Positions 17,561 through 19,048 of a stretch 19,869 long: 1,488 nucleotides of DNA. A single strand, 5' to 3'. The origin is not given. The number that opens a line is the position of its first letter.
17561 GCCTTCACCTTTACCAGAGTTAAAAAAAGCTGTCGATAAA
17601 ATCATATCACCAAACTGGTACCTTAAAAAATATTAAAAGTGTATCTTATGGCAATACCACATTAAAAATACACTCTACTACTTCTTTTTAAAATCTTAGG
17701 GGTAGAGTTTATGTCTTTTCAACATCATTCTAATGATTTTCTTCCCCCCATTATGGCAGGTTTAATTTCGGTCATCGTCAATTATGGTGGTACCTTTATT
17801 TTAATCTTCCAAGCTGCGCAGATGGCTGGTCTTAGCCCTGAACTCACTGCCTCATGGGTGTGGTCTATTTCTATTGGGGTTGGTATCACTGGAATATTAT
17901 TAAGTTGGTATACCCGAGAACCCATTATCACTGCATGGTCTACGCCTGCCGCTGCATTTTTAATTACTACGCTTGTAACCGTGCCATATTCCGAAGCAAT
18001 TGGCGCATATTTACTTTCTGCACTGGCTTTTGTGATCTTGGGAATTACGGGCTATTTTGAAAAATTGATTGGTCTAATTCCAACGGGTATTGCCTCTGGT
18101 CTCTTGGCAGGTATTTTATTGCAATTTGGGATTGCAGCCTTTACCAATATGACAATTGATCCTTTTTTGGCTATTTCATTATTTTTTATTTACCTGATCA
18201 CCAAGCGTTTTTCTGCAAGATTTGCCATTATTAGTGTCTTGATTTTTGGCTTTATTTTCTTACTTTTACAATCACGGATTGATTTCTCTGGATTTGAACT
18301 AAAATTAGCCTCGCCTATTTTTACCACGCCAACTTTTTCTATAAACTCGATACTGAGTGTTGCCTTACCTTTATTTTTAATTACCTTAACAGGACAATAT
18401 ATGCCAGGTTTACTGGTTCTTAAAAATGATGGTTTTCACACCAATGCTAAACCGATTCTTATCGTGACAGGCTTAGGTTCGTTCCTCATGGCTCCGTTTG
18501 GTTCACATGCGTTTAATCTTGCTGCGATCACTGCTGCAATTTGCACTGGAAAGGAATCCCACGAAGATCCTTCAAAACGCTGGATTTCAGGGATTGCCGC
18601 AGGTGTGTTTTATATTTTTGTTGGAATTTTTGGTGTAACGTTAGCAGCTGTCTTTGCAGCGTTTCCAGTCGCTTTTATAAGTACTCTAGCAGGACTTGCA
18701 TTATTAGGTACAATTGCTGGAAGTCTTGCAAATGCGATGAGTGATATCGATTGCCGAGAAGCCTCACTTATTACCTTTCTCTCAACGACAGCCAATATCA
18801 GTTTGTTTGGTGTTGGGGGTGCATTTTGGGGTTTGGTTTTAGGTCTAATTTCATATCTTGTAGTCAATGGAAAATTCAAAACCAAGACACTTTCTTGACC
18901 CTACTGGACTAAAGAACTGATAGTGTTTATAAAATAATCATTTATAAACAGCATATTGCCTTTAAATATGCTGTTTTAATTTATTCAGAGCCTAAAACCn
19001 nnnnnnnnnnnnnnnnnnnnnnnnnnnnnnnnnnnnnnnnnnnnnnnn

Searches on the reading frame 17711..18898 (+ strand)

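Call 13: search_protein_families(library=pfam, proteins=[window:17711-18898:+], max_evalue=0.001)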
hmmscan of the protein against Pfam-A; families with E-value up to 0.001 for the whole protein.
window:17711-18898:+ (395 aa): 2 families
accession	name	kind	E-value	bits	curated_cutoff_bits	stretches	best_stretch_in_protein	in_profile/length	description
PF03594.19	BenE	-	3.5e-130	434.7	27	1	12-383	6-377/378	Benzoate membrane transport protein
PF16983.11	MFS_MOT1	-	2.3e-06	28.3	30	1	238-326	25-103/111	Molybdate transporter of MFS superfamily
